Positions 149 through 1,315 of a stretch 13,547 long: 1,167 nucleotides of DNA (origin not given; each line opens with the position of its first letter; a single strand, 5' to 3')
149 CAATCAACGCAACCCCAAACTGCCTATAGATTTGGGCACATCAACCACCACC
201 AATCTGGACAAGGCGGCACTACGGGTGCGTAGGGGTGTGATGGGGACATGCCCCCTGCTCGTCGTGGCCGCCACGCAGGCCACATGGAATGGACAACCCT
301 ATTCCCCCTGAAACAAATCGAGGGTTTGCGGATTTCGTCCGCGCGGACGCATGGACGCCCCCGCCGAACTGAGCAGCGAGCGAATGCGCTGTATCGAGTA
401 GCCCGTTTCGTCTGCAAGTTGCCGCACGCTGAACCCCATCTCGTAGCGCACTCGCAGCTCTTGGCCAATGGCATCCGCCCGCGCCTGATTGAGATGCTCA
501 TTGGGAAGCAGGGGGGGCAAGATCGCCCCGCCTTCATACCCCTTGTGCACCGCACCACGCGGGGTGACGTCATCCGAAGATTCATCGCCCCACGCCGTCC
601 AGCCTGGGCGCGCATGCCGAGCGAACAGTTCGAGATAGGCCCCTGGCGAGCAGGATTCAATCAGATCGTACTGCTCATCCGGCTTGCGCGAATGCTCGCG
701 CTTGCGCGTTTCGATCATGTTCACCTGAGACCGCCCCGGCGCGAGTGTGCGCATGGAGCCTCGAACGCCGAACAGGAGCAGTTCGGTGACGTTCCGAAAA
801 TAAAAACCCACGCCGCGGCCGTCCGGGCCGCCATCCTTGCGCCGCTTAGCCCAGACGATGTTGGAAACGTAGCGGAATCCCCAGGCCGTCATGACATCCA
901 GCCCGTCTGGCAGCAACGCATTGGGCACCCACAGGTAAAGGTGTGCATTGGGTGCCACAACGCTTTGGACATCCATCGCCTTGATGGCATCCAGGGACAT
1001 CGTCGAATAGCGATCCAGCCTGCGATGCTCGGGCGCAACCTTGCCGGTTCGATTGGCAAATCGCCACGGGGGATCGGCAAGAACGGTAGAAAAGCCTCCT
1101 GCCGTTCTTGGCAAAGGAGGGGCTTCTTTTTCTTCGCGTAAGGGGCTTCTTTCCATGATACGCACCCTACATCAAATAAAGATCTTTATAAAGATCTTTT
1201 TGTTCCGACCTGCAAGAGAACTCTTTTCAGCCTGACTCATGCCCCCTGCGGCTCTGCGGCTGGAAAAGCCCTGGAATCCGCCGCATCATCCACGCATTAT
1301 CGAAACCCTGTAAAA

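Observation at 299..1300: Orphan MT-A70-family adenine methyltransferase with a C-terminal HTH, next to tandem palindromic GATC repeats in its own promoter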

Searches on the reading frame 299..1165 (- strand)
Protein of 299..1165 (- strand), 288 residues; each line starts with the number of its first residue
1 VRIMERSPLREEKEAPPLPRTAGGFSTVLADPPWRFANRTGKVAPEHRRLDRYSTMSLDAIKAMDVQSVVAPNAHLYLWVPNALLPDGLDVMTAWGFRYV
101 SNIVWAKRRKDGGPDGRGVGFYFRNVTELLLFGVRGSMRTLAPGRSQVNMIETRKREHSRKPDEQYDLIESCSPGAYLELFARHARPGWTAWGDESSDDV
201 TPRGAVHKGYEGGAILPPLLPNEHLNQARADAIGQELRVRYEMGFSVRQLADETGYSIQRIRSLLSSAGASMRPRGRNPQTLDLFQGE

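Call 6: search_protein_families(library=pfam, proteins=[window:299-1165:-], max_evalue=0.1)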
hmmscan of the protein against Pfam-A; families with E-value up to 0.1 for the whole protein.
window:299-1165:- (288 aa): 3 families
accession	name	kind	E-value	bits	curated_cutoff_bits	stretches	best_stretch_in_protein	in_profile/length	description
PF05063.20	MT-A70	-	5.2e-29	101.8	23.9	1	25-195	1-172/172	MT-A70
PF19575.5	HTH_58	-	3.2e-09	37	23.8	1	231-278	13-60/62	Helix-turn-helix domain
PF04545.22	Sigma70_r4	-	0.012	15.6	24.1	1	237-272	13-48/50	Sigma-70, region 4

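Call 7: search_protein_families(library=ncbifam, proteins=[window:299-1165:-], max_evalue=0.1)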
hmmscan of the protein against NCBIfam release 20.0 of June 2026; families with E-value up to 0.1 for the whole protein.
window:299-1165:- (288 aa): 2 families
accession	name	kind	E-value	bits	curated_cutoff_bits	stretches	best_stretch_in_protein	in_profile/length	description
NF040595.1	HTH_Cbp1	equivalog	0.00053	19.9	140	1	234-276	5-47/135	CRISPR DNA repeat-binding protein Cbp1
TIGR02937.1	sigma70-ECF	superfamily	0.098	12.3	42.9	0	237-268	126-157/165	sigma-70 family RNA polymerase sigma factor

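Call 8: search_protein_families(library=phrogs, proteins=[window:299-1165:-], max_evalue=0.01)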
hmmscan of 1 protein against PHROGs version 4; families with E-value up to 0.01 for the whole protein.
window:299-1165:- (288 aa): 4 families
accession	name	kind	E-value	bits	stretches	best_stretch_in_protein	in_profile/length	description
phrog_359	-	other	6.9e-56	191.1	1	20-199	117-297/329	DNA methyltransferase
phrog_21315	-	unknown function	9.1e-38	131.3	1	24-198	239-409/415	-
phrog_10837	-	unknown function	5.1e-22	79.3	1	79-199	2-125/139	-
phrog_15877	-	other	1.7e-07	32.5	1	26-142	6-124/152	DNA methyltransferase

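Call 12: find_encoding_contigs(protein=window:299-1165:-, flank=10000, max_places=6)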
Protein window:299-1165:- (288 aa): no gene with exactly this product is on record in the collection.

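Call 13: find_homologous_proteins(query=window:299-1165:-)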
Query window:299-1165:- (288 aa): 8000 proteins with E <= 0.001 among 8000 candidates; the best 120 are listed.
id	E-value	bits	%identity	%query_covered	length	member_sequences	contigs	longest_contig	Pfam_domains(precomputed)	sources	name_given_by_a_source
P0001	9.3e-192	654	100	99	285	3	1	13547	PF05063.21,PF19575.6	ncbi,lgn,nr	ncbi:MAG: MT-A70 family methyltransferase [Halothiobacillaceae bacterium]|nr:MT-A70 family methyltra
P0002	1.9e-190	649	99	99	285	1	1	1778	PF05063.21,PF19575.6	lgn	-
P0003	1.5e-183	627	96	99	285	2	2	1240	PF05063.21,PF19575.6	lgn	-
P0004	2.4e-169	580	89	99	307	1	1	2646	PF05063.21,PF19575.6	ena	-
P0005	4.2e-168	576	88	99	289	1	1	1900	PF05063.21,PF19575.6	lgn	-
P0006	6.4e-168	575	88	99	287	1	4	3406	PF05063.21,PF19575.6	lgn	-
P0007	6.1e-165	566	86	99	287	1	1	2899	PF05063.21,PF19575.6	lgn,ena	-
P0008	6.5e-165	566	85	99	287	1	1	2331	PF05063.21,PF19575.6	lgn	-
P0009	2.3e-164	564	85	99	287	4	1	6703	PF05063.21,PF19575.6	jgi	jgi:N6-adenosine-specific RNA methylase IME4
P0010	2.5e-164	564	85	99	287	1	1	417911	PF05063.21,PF19575.6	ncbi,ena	-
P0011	1.2e-163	561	87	97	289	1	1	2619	PF05063.21,PF19575.6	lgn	-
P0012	2.5e-163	560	87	97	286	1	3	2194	PF05063.21,PF19575.6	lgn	-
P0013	3.7e-163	560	84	99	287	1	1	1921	PF05063.21,PF19575.6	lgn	-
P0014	3.8e-163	560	85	99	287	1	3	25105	PF05063.21,PF19575.6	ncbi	ncbi:MAG: MT-A70 family methyltransferase [Thiobacillus sp.]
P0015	1.7e-162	558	84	100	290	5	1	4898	PF05063.21,PF19575.6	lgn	-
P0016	2.7e-162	557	86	98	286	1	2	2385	PF05063.21,PF19575.6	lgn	-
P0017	3.6e-162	557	88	93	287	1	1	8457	PF05063.21,PF19575.6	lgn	-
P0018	8.7e-162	555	87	95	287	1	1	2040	PF05063.21,PF19575.6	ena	-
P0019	1.3e-161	555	85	99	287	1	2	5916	PF05063.21,PF19575.6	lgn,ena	-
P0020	2.1e-161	554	85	99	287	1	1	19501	PF05063.21,PF19575.6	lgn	-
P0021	3.3e-161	553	87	95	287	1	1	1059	PF05063.21,PF19575.6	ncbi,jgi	jgi:N6-adenosine-specific RNA methylase IME4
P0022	2.8e-158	544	83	98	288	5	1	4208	PF05063.21,PF19575.6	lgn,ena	-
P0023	3.0e-158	544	83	99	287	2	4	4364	PF05063.21,PF19575.6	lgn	-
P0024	3.6e-158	543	83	98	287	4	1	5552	PF05063.21,PF19575.6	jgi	jgi:N6-adenosine-specific RNA methylase IME4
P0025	3.8e-158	543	85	93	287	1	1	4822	PF05063.21,PF19575.6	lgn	-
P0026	4.1e-158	543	83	99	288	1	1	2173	PF05063.21,PF19575.6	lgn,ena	-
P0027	4.5e-158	543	82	98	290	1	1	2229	PF05063.21,PF19575.6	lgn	-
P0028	5.1e-158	543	82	99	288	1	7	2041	PF05063.21,PF19575.6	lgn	-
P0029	1.1e-157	542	83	99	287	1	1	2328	PF05063.21,PF19575.6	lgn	-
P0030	1.5e-157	541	83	98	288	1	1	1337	PF05063.21,PF19575.6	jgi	jgi:N6-adenosine-specific RNA methylase IME4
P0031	2.2e-157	541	83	98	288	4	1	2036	PF05063.21,PF19575.6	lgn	-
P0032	6.0e-157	539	84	97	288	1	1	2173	PF05063.21,PF19575.6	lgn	-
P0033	1.4e-156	538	82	98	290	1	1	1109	PF05063.21,PF19575.6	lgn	-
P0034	1.5e-156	538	80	100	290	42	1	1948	PF05063.21,PF19575.6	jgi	jgi:N6-adenosine-specific RNA methylase IME4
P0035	6.4e-156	536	81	99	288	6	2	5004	PF05063.21,PF19575.6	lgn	-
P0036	1.1e-155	535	81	98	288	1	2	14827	PF05063.21,PF19575.6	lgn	-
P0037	2.2e-155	534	81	98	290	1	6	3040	PF05063.21,PF19575.6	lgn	-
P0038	2.2e-155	534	83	97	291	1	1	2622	PF05063.21,PF19575.6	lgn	-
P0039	2.4e-155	534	82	98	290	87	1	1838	PF05063.21,PF19575.6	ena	-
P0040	2.6e-155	534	81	98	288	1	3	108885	PF05063.21,PF19575.6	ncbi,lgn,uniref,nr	ncbi:MT-A70 family methyltransferase [Xylophilus ampelinus]|uniref:N6-adenosine-specific RNA methyla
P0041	2.6e-155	534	81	98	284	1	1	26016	PF05063.21,PF19575.6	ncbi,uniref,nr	ncbi:MT-A70 family methyltransferase [Ralstonia sp. ASV6]|uniref:MT-A70 family methyltransferase n=1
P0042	4.0e-155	533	81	97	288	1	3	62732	PF05063.21,PF19575.6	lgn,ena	-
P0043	5.0e-155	533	82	97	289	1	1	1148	PF05063.21,PF19575.6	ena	-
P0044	6.6e-155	533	80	100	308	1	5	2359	PF05063.21,PF19575.6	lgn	-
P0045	8.1e-155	532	82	97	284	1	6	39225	PF05063.21,PF19575.6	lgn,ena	-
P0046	1.3e-154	532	81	98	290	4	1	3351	PF05063.21,PF19575.6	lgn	-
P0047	1.4e-154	532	83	95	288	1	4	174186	PF05063.21,PF19575.6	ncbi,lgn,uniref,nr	ncbi:MT-A70 family methyltransferase [Burkholderia multivorans]|uniref:MT-A70 family methyltransfera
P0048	1.5e-154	532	81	98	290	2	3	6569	PF05063.21,PF19575.6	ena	-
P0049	3.3e-154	530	83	95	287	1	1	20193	PF05063.21,PF19575.6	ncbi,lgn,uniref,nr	ncbi:MT-A70 family methyltransferase [Burkholderia cepacia]|uniref:MT-A70 family methyltransferase n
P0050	3.9e-154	530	81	99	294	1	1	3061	PF05063.21,PF19575.6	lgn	-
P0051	4.3e-154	530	81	99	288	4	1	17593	PF05063.21,PF19575.6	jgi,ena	jgi:N6-adenosine-specific RNA methylase IME4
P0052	4.4e-154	530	79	98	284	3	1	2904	PF05063.21,PF19575.6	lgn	-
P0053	6.0e-154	530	80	99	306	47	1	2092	PF05063.21,PF19575.6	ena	-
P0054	6.4e-154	529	80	99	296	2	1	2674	PF05063.21,PF19575.6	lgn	-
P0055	6.5e-154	529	81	98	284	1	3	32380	PF05063.21,PF19575.6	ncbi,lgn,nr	ncbi:MAG: MT-A70 family methyltransferase [Terracidiphilus sp.]|nr:MT-A70 family methyltransferase [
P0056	7.2e-154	529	81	98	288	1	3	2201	PF05063.21,PF19575.6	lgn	-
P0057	7.4e-154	529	79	99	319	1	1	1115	PF05063.21,PF19575.6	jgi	jgi:N6-adenosine-specific RNA methylase IME4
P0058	1.3e-153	528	80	99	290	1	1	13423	PF05063.21,PF19575.6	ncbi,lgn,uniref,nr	ncbi:MT-A70 family methyltransferase [Rhodoferax sp.]|uniref:MT-A70 family methyltransferase n=1 Tax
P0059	1.4e-153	528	80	99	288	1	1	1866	PF05063.21,PF19575.6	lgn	-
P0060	1.5e-153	528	82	95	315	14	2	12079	PF05063.21,PF19575.6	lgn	-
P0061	1.6e-153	528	81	97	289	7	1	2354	PF05063.21,PF19575.6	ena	-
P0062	1.8e-153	528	81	98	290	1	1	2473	PF05063.21,PF19575.6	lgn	-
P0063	1.9e-153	528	80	98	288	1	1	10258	PF05063.21,PF19575.6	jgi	jgi:N6-adenosine-specific RNA methylase IME4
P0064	1.9e-153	528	80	99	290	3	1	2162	PF05063.21,PF19575.6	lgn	-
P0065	2.2e-153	528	81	99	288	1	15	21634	PF05063.21,PF19575.6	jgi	jgi:N6-adenosine-specific RNA methylase IME4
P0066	5.8e-153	526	81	98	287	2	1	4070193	PF05063.21,PF19575.6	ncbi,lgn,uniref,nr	ncbi:MT-A70 family methyltransferase [Ramlibacter tataouinensis]|uniref:Adenine-specific DNA methylt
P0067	6.5e-153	526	79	98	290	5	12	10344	PF05063.21,PF19575.6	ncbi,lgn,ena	-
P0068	6.6e-153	526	79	98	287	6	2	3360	PF05063.21,PF19575.6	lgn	-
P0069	8.0e-153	526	80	99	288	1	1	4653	PF05063.21,PF19575.6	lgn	-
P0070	8.8e-153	526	79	98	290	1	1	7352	PF05063.21,PF19575.6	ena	-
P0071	9.0e-153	526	79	99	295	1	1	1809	PF05063.21,PF19575.6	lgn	-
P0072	9.5e-153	526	79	98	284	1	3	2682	PF05063.21,PF19575.6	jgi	jgi:N6-adenosine-specific RNA methylase IME4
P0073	1.0e-152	526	79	98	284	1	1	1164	PF05063.21,PF19575.6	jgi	jgi:N6-adenosine-specific RNA methylase IME4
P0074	1.1e-152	525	80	98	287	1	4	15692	PF05063.21,PF19575.6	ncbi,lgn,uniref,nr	ncbi:MT-A70 family methyltransferase [Burkholderia cenocepacia]|uniref:MT-A70 family methyltransfera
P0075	1.1e-152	525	80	98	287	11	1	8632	PF05063.21,PF19575.6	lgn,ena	-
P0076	1.5e-152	525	81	98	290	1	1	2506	PF05063.21,PF19575.6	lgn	-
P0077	1.5e-152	525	79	98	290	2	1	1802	PF05063.21,PF19575.6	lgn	-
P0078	1.7e-152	525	80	98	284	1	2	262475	PF05063.21,PF19575.6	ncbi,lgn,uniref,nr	ncbi:MT-A70 family methyltransferase [Burkholderia gladioli]|uniref:MT-A70 family methyltransferase 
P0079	2.1e-152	525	80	97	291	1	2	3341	PF05063.21,PF19575.6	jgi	-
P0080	2.1e-152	524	81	96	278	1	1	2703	PF05063.21,PF19575.6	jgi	jgi:N6-adenosine-specific RNA methylase IME4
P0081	2.1e-152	524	81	96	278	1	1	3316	PF05063.21,PF19575.6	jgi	jgi:N6-adenosine-specific RNA methylase IME4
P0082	2.8e-152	524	82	98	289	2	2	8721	PF05063.21,PF19575.6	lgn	-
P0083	2.9e-152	524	80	99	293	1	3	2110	PF05063.21,PF19575.6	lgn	-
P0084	3.2e-152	524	80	98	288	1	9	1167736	PF05063.21,PF19575.6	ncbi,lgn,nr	ncbi:MAG: DNA methyltransferase [Rhodanobacter sp.]|nr:MAG: DNA methyltransferase [Rhodanobacter sp.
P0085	3.3e-152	524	78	99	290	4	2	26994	PF05063.21,PF19575.6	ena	-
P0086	3.5e-152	524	80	95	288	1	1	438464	PF05063.21,PF19575.6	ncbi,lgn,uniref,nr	ncbi:MT-A70 family methyltransferase [Burkholderia ubonensis]|uniref:MT-A70 family methyltransferase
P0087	4.0e-152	524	80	99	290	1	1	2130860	PF05063.21,PF19575.6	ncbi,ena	-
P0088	6.0e-152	523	82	95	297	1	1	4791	PF05063.21,PF19575.6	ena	-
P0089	6.3e-152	523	80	99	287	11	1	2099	PF05063.21,PF19575.6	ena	-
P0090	6.4e-152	523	82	95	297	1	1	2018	PF05063.21,PF19575.6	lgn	-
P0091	6.5e-152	523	80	99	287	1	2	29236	PF05063.21,PF19575.6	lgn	-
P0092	6.7e-152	523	79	98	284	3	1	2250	PF05063.21,PF19575.6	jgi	jgi:N6-adenosine-specific RNA methylase IME4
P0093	9.2e-152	522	80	98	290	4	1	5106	PF05063.21,PF19575.6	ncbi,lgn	-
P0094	1.0e-151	522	79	98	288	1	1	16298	PF05063.21,PF19575.6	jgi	jgi:N6-adenosine-specific RNA methylase IME4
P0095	1.2e-151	522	79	99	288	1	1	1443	PF05063.21,PF19575.6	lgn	-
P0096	1.2e-151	522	82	95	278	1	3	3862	PF05063.21,PF19575.6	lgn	-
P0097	1.2e-151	522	79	98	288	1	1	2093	PF05063.21,PF19575.6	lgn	-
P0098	1.3e-151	522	81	97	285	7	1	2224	PF05063.21,PF19575.6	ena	-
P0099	1.4e-151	522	80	98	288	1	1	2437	PF05063.21,PF19575.6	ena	-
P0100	1.4e-151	522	80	97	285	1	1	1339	PF05063.21,PF19575.6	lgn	-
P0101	1.6e-151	522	80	98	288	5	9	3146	PF05063.21,PF19575.6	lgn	-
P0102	2.0e-151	521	80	98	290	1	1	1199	PF05063.21,PF19575.6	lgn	-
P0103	2.1e-151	521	81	95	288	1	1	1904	PF05063.21,PF19575.6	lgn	-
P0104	3.6e-151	520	79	98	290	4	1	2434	PF05063.21,PF19575.6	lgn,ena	-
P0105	4.4e-151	520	79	98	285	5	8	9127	PF05063.21,PF19575.6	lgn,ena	-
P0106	6.8e-151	520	80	98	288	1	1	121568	PF05063.21,PF19575.6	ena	-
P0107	7.1e-151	519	80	98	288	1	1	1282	PF05063.21,PF19575.6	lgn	-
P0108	8.3e-151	519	81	95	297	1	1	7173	PF05063.21,PF19575.6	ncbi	-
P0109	8.4e-151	519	79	98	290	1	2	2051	PF05063.21,PF19575.6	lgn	-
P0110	9.5e-151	519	80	95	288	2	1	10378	PF05063.21,PF19575.6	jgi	jgi:N6-adenosine-specific RNA methylase IME4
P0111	1.3e-150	519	81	95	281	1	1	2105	PF05063.21,PF19575.6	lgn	-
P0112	1.3e-150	519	80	97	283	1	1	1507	PF05063.21,PF19575.6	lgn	-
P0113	1.5e-150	518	80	98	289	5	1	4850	PF05063.21,PF19575.6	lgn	-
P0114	2.3e-150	518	81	95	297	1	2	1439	PF05063.21,PF19575.6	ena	-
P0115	3.7e-150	517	79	98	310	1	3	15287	PF05063.21,PF19575.6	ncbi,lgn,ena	-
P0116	4.2e-150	517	79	98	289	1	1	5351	PF05063.21,PF19575.6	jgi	jgi:N6-adenosine-specific RNA methylase IME4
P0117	5.6e-150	517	80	98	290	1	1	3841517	PF05063.21,PF19575.6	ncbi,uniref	ncbi:MT-A70 family methyltransferase [Ramlibacter sp. PS4R-6]|uniref:MT-A70 family methyltransferase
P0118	6.5e-150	516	82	95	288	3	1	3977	PF05063.21,PF19575.6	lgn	-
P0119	6.5e-150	516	82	97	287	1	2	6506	PF05063.21,PF19575.6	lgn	-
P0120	6.7e-150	516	79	98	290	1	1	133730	PF05063.21,PF19575.6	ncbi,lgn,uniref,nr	ncbi:DNA methyltransferase [Caenimonas koreensis DSM 17982]|uniref:DNA methyltransferase n=1 Tax=Cae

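Call 14: find_related_loci(query=window:299-1156:-, collection=genome_contigs, flank=10000)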
Query window:299-1156:- (285 aa) in genome_contigs; peptide patterns used: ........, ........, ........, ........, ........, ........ (x = any residue, [..] = any of these).
600 stretches matched a pattern (row limit reached: there are more); 589 encode a relative of the query (tblastn E <= 1e-3); the best 80 are kept; 80 distinct loci.
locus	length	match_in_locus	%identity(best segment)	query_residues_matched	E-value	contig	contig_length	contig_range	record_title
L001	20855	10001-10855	80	1-283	7e-154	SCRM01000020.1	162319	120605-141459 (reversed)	MAG: Rhodanobacter sp. isolate FW106_bin.11 FW106_bin.11-14886, whole genome shotgun sequence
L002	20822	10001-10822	78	1-274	2e-144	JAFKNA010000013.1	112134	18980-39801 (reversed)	MAG: Lysobacterales bacterium isolate SCN18_13_7_16_R1_B_69_60 SCN18_13_7_16_R1_B_scaffold_189, whole genome shotgun seq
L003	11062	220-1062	75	1-281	1e-143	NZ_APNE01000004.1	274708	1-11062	Salinisphaera hydrothermalis EPR70 contig4, whole genome shotgun sequence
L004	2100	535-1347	78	14-284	4e-154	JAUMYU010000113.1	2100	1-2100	MAG: Comamonadaceae bacterium isolate S17M_Sa_44_sub NODE_12439_length_2100_cov_11.497800, whole genome shotgun sequence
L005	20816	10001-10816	78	4-275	3e-143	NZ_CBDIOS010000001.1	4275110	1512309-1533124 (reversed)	Methylocapsa aurea isolate mcapsa msin_1, whole genome shotgun sequence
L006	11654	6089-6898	77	5-274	4e-143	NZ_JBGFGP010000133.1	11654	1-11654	Sedimentitalea sp. XS_ASV28 k141_141, whole genome shotgun sequence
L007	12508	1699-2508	77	5-274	4e-143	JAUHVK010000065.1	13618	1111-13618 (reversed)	MAG: Alphaproteobacteria bacterium isolate 1_bin.1 NODE_2208_length_13618_cov_19.656289, whole genome shotgun sequence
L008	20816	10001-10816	76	4-275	5e-143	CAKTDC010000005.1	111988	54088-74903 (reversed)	MAG: uncultured Luteimonas sp. isolate REFINED_METABAT215_TOP10_CONTIGS_1500_ASSEMBLY_K77_MERGED__Nepal_MoBio_Fiber-Hadz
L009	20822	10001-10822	76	1-274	2e-142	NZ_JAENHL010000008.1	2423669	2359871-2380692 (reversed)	Taklimakanibacter albus strain YIM B02566 GCM70020045_8, whole genome shotgun sequence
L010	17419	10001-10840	74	1-280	4e-139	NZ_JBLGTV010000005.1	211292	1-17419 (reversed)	Castellaniella hirudinis strain SHC-62B NODE_5_length_211292_cov_490.216419, whole genome shotgun sequence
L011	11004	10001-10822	75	5-277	2e-137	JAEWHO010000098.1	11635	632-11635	MAG: Actinomycetes bacterium isolate OH_PBlB_7 k127_353566, whole genome shotgun sequence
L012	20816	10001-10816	74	5-275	5e-134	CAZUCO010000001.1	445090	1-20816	MAG TPA_asm: uncultured Candidatus Saccharibacteria bacterium isolate binchicken_co128_118 genome assembly, contig: NODE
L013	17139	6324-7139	73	5-275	8e-132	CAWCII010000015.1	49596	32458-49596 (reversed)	MAG: uncultured Actinomycetes bacterium isolate MFD09603.bin.2.112 genome assembly, contig: contig_31306, whole genome s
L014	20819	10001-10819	72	4-277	2e-131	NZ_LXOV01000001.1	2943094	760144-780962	Mycolicibacterium llatzerense strain MG13 scaffold1, whole genome shotgun sequence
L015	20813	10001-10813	72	4-273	4e-131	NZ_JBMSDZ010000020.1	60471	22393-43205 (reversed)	Dyella sp. KRB-257 contig20, whole genome shotgun sequence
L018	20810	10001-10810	70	5-275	5e-129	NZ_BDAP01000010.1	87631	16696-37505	Williamsia muralis NBRC 105860, whole genome shotgun sequence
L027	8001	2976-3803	68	11-285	8e-126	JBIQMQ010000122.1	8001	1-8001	MAG: Nakamurella lactea isolate mag.36h NODE_2421_length_8001, whole genome shotgun sequence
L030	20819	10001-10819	71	4-274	2e-125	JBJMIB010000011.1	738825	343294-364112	MAG: Jatrophihabitantaceae bacterium isolate H2_16_all_fractions_metab_126_69_30 k255_1949068, whole genome shotgun sequ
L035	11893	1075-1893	67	4-277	3e-120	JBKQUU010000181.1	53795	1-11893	MAG: Acidimicrobiales bacterium isolate SEr2D2E2F__bin_181 SEr2D2E2F_000000178148, whole genome shotgun sequence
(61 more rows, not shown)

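Call 18: find_encoding_contigs(protein=P0066, flank=10000, max_places=3)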
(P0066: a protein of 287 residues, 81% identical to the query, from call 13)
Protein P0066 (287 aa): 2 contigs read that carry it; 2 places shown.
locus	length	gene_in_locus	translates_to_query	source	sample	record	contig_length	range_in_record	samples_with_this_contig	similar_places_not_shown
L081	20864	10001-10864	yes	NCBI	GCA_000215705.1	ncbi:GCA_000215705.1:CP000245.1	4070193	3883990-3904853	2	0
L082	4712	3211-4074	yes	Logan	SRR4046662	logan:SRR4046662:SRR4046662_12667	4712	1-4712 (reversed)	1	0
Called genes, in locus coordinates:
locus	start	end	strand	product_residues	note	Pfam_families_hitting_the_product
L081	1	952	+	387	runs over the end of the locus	PF07661:MORN_2 (faint)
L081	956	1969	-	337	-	PF18288:FAA_hydro_N_2, PF01557:FAA_hydrolase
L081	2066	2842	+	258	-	PF09339:HTH_IclR, PF01614:IclR_C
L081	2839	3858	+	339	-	PF11306:DUF3108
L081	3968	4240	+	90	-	PF12091:DUF3567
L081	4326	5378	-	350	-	PF05145:AbrB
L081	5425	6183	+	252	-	PF04187:Cofac_haem_bdg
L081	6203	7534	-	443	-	PF00202:Aminotran_3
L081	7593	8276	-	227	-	-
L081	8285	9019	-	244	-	PF13852:DUF4197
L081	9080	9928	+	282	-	PF01842:ACT, PF00551:Formyl_trans_N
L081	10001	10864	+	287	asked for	PF05063:MT-A70, PF19575:HTH_58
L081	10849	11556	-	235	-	PF09195:Endonuc-BglII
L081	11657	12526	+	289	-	PF00126:HTH_1, PF03466:LysR_substrate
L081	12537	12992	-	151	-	-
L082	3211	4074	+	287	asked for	PF05063:MT-A70, PF19575:HTH_58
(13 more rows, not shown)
